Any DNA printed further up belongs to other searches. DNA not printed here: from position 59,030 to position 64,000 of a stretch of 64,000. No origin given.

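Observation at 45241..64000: About 19-kb locus with three SipW-type peptidase paralogs and at least six SipW-cognate secreted proteins: candidate undescribed TasA/camelysin-like surface-fibre system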

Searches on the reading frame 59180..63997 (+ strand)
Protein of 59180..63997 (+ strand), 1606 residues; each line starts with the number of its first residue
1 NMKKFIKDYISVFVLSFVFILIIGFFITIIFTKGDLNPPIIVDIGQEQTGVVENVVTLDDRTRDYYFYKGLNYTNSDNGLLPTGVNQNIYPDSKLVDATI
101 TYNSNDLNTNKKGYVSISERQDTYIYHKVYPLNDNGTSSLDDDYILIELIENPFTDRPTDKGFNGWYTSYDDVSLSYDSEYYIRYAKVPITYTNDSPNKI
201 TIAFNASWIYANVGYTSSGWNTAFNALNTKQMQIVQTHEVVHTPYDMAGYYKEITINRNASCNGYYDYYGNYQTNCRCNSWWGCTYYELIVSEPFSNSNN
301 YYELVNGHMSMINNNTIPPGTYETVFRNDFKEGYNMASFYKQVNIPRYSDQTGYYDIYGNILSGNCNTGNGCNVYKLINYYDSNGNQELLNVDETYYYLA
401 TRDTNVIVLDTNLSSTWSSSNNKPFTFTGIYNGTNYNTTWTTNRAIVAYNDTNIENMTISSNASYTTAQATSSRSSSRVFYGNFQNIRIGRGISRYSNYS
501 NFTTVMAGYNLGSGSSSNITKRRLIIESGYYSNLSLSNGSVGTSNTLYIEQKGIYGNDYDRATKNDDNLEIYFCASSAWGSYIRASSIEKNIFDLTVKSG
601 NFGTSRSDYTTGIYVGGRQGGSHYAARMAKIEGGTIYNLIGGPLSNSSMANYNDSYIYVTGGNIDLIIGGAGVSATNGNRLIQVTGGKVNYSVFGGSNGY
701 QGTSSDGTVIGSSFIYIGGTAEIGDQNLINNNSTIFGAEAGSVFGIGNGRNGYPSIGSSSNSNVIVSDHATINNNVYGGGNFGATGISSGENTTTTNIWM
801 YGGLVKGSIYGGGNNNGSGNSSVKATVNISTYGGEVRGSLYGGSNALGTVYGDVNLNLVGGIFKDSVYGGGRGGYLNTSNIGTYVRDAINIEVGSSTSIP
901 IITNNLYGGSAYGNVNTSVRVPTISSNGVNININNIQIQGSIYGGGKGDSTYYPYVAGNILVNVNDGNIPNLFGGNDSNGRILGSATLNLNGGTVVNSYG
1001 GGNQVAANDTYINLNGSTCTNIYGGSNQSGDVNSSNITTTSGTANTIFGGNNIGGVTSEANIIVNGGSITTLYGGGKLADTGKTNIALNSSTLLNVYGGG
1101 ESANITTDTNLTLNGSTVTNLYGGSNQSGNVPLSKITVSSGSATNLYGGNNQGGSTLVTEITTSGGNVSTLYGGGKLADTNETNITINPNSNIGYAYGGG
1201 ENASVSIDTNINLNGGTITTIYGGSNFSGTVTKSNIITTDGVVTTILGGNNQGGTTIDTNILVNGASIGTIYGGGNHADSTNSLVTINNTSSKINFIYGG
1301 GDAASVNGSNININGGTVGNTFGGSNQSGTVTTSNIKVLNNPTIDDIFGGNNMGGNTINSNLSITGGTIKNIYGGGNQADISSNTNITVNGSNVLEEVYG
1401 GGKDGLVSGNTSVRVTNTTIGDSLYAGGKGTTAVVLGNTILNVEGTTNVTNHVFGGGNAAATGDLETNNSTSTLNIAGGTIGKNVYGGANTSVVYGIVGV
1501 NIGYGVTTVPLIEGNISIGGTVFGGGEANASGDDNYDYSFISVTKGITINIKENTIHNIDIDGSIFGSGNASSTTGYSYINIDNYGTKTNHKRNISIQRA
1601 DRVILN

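Call 6: search_protein_families(library=pfam, proteins=[window:59180-63997:+], max_evalue=0.1)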
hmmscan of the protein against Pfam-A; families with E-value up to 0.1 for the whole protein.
window:59180-63997:+ (1606 aa): 0 families

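Call 8: search_protein_families(library=ncbifam, proteins=[window:59180-63997:+], max_evalue=1)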
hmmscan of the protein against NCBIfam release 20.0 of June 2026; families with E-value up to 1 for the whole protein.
window:59180-63997:+ (1606 aa): 0 families
